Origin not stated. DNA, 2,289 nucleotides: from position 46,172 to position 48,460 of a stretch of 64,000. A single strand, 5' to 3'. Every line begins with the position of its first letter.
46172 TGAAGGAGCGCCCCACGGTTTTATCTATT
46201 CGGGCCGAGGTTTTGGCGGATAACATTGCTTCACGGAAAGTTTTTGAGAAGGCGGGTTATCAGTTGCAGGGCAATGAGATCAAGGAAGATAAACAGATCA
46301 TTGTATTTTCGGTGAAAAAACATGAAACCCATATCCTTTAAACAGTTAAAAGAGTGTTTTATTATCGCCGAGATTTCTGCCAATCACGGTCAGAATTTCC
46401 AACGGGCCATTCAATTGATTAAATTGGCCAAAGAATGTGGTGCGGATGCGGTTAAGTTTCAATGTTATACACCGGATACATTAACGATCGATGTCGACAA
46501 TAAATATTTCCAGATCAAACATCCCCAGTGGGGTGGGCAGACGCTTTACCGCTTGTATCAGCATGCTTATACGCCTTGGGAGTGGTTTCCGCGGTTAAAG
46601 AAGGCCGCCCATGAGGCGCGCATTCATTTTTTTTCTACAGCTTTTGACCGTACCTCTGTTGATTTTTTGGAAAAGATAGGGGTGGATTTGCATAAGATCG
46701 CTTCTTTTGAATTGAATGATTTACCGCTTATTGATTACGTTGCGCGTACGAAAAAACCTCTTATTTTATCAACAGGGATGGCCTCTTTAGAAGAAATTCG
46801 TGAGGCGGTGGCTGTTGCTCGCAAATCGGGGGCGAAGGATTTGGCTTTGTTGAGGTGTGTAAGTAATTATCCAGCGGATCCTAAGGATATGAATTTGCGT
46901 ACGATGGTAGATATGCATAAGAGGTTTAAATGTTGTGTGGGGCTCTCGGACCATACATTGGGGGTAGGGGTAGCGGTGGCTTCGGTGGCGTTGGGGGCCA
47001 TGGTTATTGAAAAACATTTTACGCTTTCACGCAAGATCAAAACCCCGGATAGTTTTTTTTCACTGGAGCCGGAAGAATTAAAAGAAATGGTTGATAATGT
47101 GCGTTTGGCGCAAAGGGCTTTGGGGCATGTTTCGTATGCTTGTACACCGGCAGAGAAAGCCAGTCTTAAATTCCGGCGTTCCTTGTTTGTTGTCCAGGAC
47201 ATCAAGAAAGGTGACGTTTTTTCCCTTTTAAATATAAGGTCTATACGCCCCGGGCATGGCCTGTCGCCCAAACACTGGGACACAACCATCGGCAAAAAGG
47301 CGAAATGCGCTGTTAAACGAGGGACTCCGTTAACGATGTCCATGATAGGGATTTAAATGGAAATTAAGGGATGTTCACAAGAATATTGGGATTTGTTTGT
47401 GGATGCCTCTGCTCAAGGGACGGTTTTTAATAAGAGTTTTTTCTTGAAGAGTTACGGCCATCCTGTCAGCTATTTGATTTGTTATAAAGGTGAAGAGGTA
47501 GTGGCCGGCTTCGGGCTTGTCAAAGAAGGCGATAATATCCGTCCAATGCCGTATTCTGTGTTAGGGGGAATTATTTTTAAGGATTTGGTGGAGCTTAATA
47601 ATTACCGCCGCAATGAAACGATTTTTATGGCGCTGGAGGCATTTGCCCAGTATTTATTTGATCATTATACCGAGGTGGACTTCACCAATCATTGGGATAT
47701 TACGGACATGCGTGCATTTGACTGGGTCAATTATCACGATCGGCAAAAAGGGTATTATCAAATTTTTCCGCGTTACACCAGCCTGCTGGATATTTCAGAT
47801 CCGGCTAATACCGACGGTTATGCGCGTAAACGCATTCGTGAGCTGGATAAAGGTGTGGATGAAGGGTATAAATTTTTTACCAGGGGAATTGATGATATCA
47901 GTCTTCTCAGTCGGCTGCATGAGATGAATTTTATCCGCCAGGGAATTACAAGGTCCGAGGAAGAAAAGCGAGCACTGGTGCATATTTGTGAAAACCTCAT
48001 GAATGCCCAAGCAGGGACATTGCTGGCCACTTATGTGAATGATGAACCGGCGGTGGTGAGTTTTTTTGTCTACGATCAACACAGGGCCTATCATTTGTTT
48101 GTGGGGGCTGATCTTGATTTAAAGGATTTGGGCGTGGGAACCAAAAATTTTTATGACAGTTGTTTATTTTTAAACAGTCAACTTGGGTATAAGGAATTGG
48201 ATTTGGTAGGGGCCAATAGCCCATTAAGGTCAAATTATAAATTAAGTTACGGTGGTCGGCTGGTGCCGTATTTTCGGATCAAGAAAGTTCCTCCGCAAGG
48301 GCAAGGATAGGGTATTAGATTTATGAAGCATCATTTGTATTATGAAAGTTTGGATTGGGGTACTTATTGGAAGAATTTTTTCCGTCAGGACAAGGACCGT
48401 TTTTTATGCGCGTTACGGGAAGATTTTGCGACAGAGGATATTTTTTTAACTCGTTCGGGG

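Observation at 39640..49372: Complete pseudaminic acid pathway with a PseG-PseH fusion and extra tailoring enzymes suggesting a modified nonulosonate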

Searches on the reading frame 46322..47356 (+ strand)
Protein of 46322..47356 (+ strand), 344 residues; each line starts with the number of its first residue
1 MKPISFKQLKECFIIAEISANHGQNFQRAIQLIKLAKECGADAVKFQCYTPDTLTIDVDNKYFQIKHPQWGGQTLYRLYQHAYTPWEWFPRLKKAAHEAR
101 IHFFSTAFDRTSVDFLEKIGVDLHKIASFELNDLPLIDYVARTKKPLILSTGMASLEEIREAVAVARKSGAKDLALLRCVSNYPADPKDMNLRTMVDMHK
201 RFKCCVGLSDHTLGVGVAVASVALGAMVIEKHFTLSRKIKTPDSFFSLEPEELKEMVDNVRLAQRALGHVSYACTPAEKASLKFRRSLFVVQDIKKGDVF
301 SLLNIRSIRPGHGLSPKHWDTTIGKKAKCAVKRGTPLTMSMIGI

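Call 3: search_protein_families(library=pfam, proteins=[window:46322-47356:+])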
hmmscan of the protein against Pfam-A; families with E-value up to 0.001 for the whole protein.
window:46322-47356:+ (344 aa): 2 families
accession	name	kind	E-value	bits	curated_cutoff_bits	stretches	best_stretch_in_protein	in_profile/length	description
PF03102.20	NeuB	-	8.7e-92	307.4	22.1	1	32-270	1-239/241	NeuB family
PF08666.17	SAF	-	1.2e-12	48.6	21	1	285-342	1-62/63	SAF domain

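Call 4: search_protein_families(library=ncbifam, proteins=[window:46322-47356:+])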
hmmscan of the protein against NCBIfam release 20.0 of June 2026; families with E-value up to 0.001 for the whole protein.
window:46322-47356:+ (344 aa): 4 families
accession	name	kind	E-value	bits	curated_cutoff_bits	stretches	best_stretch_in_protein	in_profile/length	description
TIGR03586.1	PseI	equivalog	5.3e-139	463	340.25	1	12-337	2-327/327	pseudaminic acid synthase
TIGR03569.1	NeuB_NnaB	equivalog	6.5e-97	324.5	399.65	1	12-335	1-327/329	N-acetylneuraminate synthase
NF006421.0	PRK08673.1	subfamily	0.00023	20.5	335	0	92-268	150-334/338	3-deoxy-7-phosphoheptulonate synthase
TIGR01361.1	DAHP_synth_Bsub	equivalog_domain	0.00028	20.3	267.75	1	92-261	81-258/260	3-deoxy-7-phosphoheptulonate synthase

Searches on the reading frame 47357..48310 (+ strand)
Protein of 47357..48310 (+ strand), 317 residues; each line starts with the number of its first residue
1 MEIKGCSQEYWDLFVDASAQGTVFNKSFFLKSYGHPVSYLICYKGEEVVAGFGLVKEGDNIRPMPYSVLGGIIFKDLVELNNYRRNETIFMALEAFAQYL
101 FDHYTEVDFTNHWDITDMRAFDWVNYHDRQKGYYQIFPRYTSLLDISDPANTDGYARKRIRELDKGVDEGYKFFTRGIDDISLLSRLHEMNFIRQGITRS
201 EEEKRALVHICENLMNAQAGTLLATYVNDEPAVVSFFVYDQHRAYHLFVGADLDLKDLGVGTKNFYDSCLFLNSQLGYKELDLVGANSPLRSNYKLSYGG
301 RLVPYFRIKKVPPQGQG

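Call 3: search_protein_families(library=pfam, proteins=[window:47357-48310:+])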
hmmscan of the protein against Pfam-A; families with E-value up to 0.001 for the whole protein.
window:47357-48310:+ (317 aa): 1 family
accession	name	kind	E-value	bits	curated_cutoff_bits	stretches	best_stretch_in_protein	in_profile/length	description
PF13480.13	Acetyltransf_6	-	9.7e-09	36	22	1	156-288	7-139/143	Acetyltransferase (GNAT) domain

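Call 4: search_protein_families(library=ncbifam, proteins=[window:47357-48310:+])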
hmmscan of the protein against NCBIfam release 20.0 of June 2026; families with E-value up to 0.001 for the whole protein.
window:47357-48310:+ (317 aa): 0 families

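Call 35: search_protein_families(library=pfam, proteins=[window:47357-48310:+], max_evalue=1)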
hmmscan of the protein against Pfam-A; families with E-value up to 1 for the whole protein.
window:47357-48310:+ (317 aa): 1 family
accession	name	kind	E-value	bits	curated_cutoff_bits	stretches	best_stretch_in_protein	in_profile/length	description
PF13480.13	Acetyltransf_6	-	9.7e-09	36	22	1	156-288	7-139/143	Acetyltransferase (GNAT) domain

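Call 36: search_protein_families(library=ncbifam, proteins=[window:47357-48310:+], max_evalue=0.01)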
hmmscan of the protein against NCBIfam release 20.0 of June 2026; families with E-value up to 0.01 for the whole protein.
window:47357-48310:+ (317 aa): 1 family
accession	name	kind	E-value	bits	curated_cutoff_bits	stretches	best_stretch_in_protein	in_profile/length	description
TIGR03019.1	pepcterm_femAB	equivalog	0.005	15.9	260.35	1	10-76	2-77/330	FemAB family XrtA/PEP-CTERM system-associated protein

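Call 63: find_homologous_proteins(query=window:47357-48310:+, max_evalue=0.00001)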
Query window:47357-48310:+ (317 aa): 23 proteins with E <= 0.00001 among 1348 candidates.
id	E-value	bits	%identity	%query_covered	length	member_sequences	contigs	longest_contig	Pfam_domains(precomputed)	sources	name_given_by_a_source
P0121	6.0e-217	737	100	100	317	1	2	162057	PF13480.14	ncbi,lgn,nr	ncbi:MAG: GNAT family N-acetyltransferase [Candidatus Omnitrophica bacterium]|nr:GNAT family N-acety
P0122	1.0e-144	500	68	99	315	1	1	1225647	-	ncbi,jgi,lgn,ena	ncbi:MAG: GNAT family N-acetyltransferase [Candidatus Omnitrophota bacterium]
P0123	2.1e-144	499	71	96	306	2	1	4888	PF13480.14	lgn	-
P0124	2.3e-136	472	66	98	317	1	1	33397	PF13480.14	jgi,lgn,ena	-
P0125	8.0e-130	451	62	99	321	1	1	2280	-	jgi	jgi:hypothetical protein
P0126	4.6e-129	448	63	99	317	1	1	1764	PF13480.14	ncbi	-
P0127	1.0e-128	447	62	99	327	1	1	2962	PF13480.14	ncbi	-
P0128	5.7e-120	418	59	99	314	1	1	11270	PF13480.14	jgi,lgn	jgi:hypothetical protein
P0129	2.0e-119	417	58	99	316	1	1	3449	-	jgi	-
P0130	2.8e-118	413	59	99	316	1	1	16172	PF13480.14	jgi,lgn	-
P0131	5.9e-118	412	61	99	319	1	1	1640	PF13480.14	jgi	jgi:hypothetical protein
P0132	9.0e-116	405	58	99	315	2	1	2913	-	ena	-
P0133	2.4e-114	400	57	99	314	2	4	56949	PF13480.14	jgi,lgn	jgi:hypothetical protein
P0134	3.9e-112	393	56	98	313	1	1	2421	PF13480.14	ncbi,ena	-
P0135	1.8e-111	390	55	99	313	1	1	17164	PF13480.14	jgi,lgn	jgi:hypothetical protein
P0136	3.6e-111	390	56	99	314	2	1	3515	PF13480.14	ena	-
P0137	1.0e-110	388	56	99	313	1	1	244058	PF13480.14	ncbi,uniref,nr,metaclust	ncbi:hypothetical protein A2160_02605 [Candidatus Beckwithbacteria bacterium RBG_13_42_9]|uniref:Bio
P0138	2.3e-109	384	57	97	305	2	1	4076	PF13480.14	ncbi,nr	ncbi:MAG TPA: GNAT family N-acetyltransferase, partial [bacterium]|nr:GNAT family N-acetyltransferas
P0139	3.8e-108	380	55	99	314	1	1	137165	PF13480.14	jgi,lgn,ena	-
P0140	2.0e-99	351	63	78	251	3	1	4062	PF13480.14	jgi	-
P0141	1.2e-96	342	50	99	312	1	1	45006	PF13480.14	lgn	-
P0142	3.3e-90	321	50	98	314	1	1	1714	PF13480.14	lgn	-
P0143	2.5e-89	318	49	98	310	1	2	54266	PF13480.14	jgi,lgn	jgi:hypothetical protein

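Call 64: find_encoding_contigs(protein=P0122, flank=10000, max_places=1)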
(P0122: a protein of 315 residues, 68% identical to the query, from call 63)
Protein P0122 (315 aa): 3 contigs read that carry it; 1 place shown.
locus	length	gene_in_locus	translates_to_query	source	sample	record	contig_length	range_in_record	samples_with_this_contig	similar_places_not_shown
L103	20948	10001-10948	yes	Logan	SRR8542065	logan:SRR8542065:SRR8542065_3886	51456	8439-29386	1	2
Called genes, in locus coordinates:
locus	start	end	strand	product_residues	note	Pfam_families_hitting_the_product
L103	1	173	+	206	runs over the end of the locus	PF00117:GATase, PF01174:SNO (weak), PF07722:Peptidase_C26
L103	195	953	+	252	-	PF00977:His_biosynth, PF03060:NMO (faint)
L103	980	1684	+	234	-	PF02348:CTP_transf_3, PF12804:NTP_transf_3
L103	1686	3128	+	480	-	PF08445:FR47 (faint), PF04101:Glyco_tran_28_C (weak), PF13302:Acetyltransf_3, PF00583:Acetyltransf_1, PF13420:Acetyltransf_4, PF13673:Acetyltransf_10, PF13508:Acetyltransf_7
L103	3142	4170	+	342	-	PF03102:NeuB, PF08666:SAF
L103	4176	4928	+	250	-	PF02348:CTP_transf_3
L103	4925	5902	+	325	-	PF01408:GFO_IDH_MocA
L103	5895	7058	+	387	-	-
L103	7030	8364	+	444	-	PF01041:DegT_DnrJ_EryC1, PF01053:Cys_Met_Meta_PP (weak), PF01212:Beta_elim_lyase (faint)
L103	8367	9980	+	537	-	-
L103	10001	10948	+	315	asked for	-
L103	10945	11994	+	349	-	PF27889:PLP_IMCC1989, PF01041:DegT_DnrJ_EryC1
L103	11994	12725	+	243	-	PF01135:PCMT (weak), PF00891:Methyltransf_2 (weak), PF03848:TehB (weak), PF01209:Ubie_methyltran, PF13847:Methyltransf_31, PF08241:Methyltransf_11, PF08242:Methyltransf_12, PF13649:Methyltransf_25, +4 more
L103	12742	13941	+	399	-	PF13439:Glyco_transf_4, PF13579:Glyco_trans_4_4 (weak), PF00534:Glycos_transf_1, PF13692:Glyco_trans_1_4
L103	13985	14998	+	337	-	PF02350:Epimerase_2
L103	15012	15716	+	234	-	PF13489:Methyltransf_23, PF13847:Methyltransf_31, PF08241:Methyltransf_11, PF08242:Methyltransf_12, PF13649:Methyltransf_25 (weak)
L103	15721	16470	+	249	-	PF01596:Methyltransf_3, PF13578:Methyltransf_24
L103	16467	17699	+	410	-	PF13439:Glyco_transf_4 (weak), PF20706:GT4-conflict, PF00534:Glycos_transf_1, PF13692:Glyco_trans_1_4, PF13524:Glyco_trans_1_2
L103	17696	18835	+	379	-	PF20706:GT4-conflict (weak), PF00534:Glycos_transf_1, PF13692:Glyco_trans_1_4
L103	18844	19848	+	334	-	PF01370:Epimerase, PF04321:RmlD_sub_bind, PF16363:GDP_Man_Dehyd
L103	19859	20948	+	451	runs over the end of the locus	PF13472:Lipase_GDSL_2 (weak)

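Call 65: find_encoding_contigs(protein=P0137, flank=10000, max_places=1)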
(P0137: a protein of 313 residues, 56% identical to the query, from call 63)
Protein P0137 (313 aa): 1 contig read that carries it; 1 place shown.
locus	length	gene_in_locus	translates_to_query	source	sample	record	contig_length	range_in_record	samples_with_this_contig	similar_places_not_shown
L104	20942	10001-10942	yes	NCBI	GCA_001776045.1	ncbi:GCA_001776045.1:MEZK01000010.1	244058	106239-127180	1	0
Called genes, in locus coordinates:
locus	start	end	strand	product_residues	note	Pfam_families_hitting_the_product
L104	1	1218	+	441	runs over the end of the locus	PF00155:Aminotran_1_2 (faint), PF01041:DegT_DnrJ_EryC1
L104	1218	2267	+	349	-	-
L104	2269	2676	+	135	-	PF01648:ACPS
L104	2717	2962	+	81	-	-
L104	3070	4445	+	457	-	PF00501:AMP-binding, PF13193:AMP-binding_C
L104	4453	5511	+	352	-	PF00465:Fe-ADH, PF13685:Fe-ADH_2, PF25137:ADH_Fe_C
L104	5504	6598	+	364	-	PF04443:LuxE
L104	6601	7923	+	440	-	PF05893:LuxC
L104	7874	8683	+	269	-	PF02522:Antibiotic_NAT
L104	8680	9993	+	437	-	PF16254:DUF4910, PF09940:DUF2172, PF16221:HTH_47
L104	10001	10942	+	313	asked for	PF13480:Acetyltransf_6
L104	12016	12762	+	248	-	PF01209:Ubie_methyltran, PF05401:NodS, PF06325:PrmA, PF13489:Methyltransf_23, PF13847:Methyltransf_31, PF08241:Methyltransf_11, PF08242:Methyltransf_12, PF13649:Methyltransf_25, +4 more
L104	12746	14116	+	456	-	-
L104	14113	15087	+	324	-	PF00288:GHMP_kinases_N, PF08544:GHMP_kinases_C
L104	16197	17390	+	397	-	PF00483:NTP_transferase, PF12804:NTP_transf_3 (weak), PF00702:Hydrolase, PF13419:HAD_2, PF08645:PNK3P, PF13242:Hydrolase_like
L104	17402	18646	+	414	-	PF08421:Methyltransf_13, PF13489:Methyltransf_23, PF08241:Methyltransf_11 (weak), PF08242:Methyltransf_12, PF08484:Methyltransf_14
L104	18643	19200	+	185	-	PF00908:dTDP_sugar_isom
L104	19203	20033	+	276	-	PF01073:3Beta_HSD (faint), PF01370:Epimerase, PF04321:RmlD_sub_bind, PF16363:GDP_Man_Dehyd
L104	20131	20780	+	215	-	PF04989:RMNT_CmcI, PF13578:Methyltransf_24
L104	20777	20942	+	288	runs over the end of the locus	PF01073:3Beta_HSD, PF01370:Epimerase, PF02719:Polysacc_synt_2, PF04321:RmlD_sub_bind, PF13460:NAD_binding_10 (weak), PF16363:GDP_Man_Dehyd, PF07993:NAD_binding_4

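Call 66: find_encoding_contigs(protein=P0139, flank=10000, max_places=1)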
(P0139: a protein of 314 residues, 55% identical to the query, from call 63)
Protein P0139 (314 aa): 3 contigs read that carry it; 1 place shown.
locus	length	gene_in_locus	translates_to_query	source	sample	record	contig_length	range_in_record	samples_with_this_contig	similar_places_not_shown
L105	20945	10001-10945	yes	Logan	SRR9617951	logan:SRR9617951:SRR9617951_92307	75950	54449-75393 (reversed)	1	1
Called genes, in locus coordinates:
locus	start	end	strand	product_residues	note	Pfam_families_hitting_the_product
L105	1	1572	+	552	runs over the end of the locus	PF02310:B12-binding, PF04055:Radical_SAM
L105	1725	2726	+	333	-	-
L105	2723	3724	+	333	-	PF00106:adh_short (weak), PF01073:3Beta_HSD, PF01370:Epimerase, PF02254:TrkA_N (weak), PF02719:Polysacc_synt_2, PF13460:NAD_binding_10, PF16363:GDP_Man_Dehyd, PF07993:NAD_binding_4, +2 more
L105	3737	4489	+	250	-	PF08889:WbqC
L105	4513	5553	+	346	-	PF03102:NeuB, PF08666:SAF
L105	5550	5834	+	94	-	-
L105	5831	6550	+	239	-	PF02348:CTP_transf_3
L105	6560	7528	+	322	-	PF01408:GFO_IDH_MocA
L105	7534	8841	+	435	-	PF01041:DegT_DnrJ_EryC1, PF01053:Cys_Met_Meta_PP (faint)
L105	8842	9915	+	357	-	-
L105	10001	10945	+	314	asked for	PF13480:Acetyltransf_6 (weak)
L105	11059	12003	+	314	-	PF27889:PLP_IMCC1989, PF01041:DegT_DnrJ_EryC1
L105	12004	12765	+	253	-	PF01209:Ubie_methyltran, PF00891:Methyltransf_2 (weak), PF05175:MTS (weak), PF02475:TRM5-TYW2_MTfase (weak), PF13847:Methyltransf_31, PF08241:Methyltransf_11, PF08242:Methyltransf_12, PF13649:Methyltransf_25, +4 more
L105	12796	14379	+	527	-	-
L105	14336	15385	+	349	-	-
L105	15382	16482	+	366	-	PF01212:Beta_elim_lyase (weak), PF01041:DegT_DnrJ_EryC1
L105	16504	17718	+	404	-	PF08421:Methyltransf_13, PF13489:Methyltransf_23, PF08241:Methyltransf_11, PF08242:Methyltransf_12, PF13649:Methyltransf_25, PF08484:Methyltransf_14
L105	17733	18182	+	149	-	PF00908:dTDP_sugar_isom, PF14667:Polysacc_synt_C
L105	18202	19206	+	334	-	PF01073:3Beta_HSD, PF01370:Epimerase, PF02719:Polysacc_synt_2, PF04321:RmlD_sub_bind, PF07993:NAD_binding_4 (faint), PF16363:GDP_Man_Dehyd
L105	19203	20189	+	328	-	PF00106:adh_short (weak), PF01073:3Beta_HSD, PF01370:Epimerase, PF02719:Polysacc_synt_2, PF03435:Sacchrp_dh_NADP (weak), PF04321:RmlD_sub_bind, PF07993:NAD_binding_4, PF16363:GDP_Man_Dehyd, +1 more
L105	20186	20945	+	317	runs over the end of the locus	PF01073:3Beta_HSD, PF01370:Epimerase, PF02719:Polysacc_synt_2 (faint), PF04321:RmlD_sub_bind, PF16363:GDP_Man_Dehyd, PF07993:NAD_binding_4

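Call 71: search_solved_structures(query=A3, max_evalue=1)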
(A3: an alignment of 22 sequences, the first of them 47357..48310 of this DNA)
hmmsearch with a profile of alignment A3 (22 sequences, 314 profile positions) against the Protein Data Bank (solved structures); distinct sequences matched with E-value up to 1: 6.
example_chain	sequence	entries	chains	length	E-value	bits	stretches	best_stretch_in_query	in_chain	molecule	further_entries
2b9h_A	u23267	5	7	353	0.21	13.9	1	171-259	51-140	Mitogen-activated protein kinase FUS3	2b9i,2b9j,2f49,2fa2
2b9f_A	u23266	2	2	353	0.21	13.9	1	171-259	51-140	Mitogen-activated protein kinase FUS3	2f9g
7dtl_A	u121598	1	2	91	0.36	13.2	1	163-217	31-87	PSK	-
11fs_A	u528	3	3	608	0.43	12.9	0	88-168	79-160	Cas10IVc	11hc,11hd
3miw_B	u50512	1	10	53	0.64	12.3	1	160-192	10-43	Non-structural glycoprotein 4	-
4qny_A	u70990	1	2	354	0.69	12.2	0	161-258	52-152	Mitogen activated protein kinase, putative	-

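Call 78: predict_structure(alignment_id=A3)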
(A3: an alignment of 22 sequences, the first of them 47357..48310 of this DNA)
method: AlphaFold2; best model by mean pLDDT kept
length: 317 residues; sequences in the alignment: 22
mean_pLDDT: 93.2   pTM: 0.87
mean pLDDT of the five models: 93.2, 93.1, 92.0, 91.8, 90.8
residues with pLDDT >= 90: 271; 70-90: 43; 50-70: 2; < 50: 1
segments of 3 or more residues with pLDDT < 50: none
pLDDT, mean of each block of 10 residues (from residue 1): 98 95 93 94 97 94 83 94 95 98 95 86 91 94 95 94 91 96 96 91 93 95 97 96 92 93 97 96 88 93 93 76
secondary structure, 60 per line:
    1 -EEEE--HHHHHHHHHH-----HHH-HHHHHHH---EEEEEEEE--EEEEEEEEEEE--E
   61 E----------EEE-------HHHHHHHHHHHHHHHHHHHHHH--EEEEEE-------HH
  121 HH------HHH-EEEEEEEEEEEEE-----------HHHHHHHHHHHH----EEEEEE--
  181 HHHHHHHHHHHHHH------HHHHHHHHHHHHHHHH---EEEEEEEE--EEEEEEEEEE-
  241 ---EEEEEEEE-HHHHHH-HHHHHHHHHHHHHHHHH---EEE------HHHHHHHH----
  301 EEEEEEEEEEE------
elements in order: E2-5 H8-17 H27-33 E37-44 E47-57 E72-74 H82-103 E106-111 H119-122 E133-145 H157-168 E173-178 H181-194 H201-216 E220-227 E230-239 E244-251 H253-258 H260-276 E280-282 H289-296 E301-311

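Call 80: fold_search(model_id=the predicted structure, library=pdb)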
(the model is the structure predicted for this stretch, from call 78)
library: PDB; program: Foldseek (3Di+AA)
matches with E <= 10: 835; with E <= 0.001: 131
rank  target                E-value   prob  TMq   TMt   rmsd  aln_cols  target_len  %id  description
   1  9wqx                  4.8e-14  1.00  0.67  0.73   4.2       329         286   14  aminoacyl-tRNA-dependent peptide synthase, Sbb17, complexed with streptothrisamine (released 2026-04-01)
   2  9wqy                  7.6e-14  1.00  0.68  0.75   4.0       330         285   14  aminoacyl-tRNA-dependent peptide synthase, Sba18, complexed with streptothrisamine (released 2026-04-01)
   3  9wqw                  4.1e-13  1.00  0.67  0.72   4.2       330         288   15  aminoacyl-tRNA-dependent peptide synthase, Sbb17 (released 2026-04-01)
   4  1xe4                  1.2e-12  1.00  0.67  0.64   5.6       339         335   12  Crystal Structure of Weissella viridescens FemX (K36M) Mutant (released 2005-05-31)
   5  1ne9                  2.8e-12  1.00  0.67  0.64   5.4       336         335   11  Crystal Structure of Weissella viridescens FemX at 1.7 Ang Resolution (released 2004-02-10)
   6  7z5y_A                3.6e-12  1.00  0.67  0.64   5.4       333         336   12  CRYSTAL STRUCTURE OF WEISSELLA VIRIDESCENS FEMXVV NON-RIBOSOMAL AMINO ACID TRANSFERASE IN COMPLEX WITH A PEPTIDYL-XNA  (released 2022-10-26)
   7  1xf8                  4.2e-12  1.00  0.64  0.61   5.7       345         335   12  Crystal Structure of Weissella viridescens FemX (Y254F) Mutant (released 2005-05-31)
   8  4ii9_A                5.0e-12  1.00  0.67  0.63   6.1       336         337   11  Crystal structure of Weissella viridescens FemXVv non-ribosomal amino acid transferase in complex with a peptidyl-RNA  (released 2013-07-03)
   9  6snr                  5.7e-12  1.00  0.67  0.54   6.3       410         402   11  Crystal structure of FemX (released 2020-09-09)
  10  7z6a_A                1.8e-11  1.00  0.67  0.65   5.3       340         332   12  CRYSTAL STRUCTURE OF WEISSELLA VIRIDESCENS FEMXVV NON-RIBOSOMAL AMINO ACID TRANSFERASE IN COMPLEX WITH A PEPTIDYL-XNA  (released 2022-10-26)
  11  1lrz                  3.5e-11  1.00  0.57  0.47  17.4       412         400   11  x-ray crystal structure of staphylococcus aureus femA (released 2002-09-04)
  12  2hqy_B                5.8e-11  1.00  0.58  0.61   7.6       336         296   14  Crystal Structure of Conserved Protein of Unknown Function from Bacteroides thetaiotaomicron VPI-5482 (released 2006-09-19)
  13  2hqy_A                7.4e-11  1.00  0.58  0.61   7.7       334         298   13  Crystal Structure of Conserved Protein of Unknown Function from Bacteroides thetaiotaomicron VPI-5482 (released 2006-09-19)
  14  2wpw_B                2.0e-10  1.00  0.55  0.54   7.1       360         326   12  Tandem GNAT protein from the clavulanic acid biosynthesis pathway (without AcCoA) (released 2009-12-29)
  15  2wpw_C                2.8e-10  1.00  0.54  0.53   7.0       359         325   12  Tandem GNAT protein from the clavulanic acid biosynthesis pathway (without AcCoA) (released 2009-12-29)
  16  2wpw_A                8.5e-10  1.00  0.54  0.53   7.1       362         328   12  Tandem GNAT protein from the clavulanic acid biosynthesis pathway (without AcCoA) (released 2009-12-29)
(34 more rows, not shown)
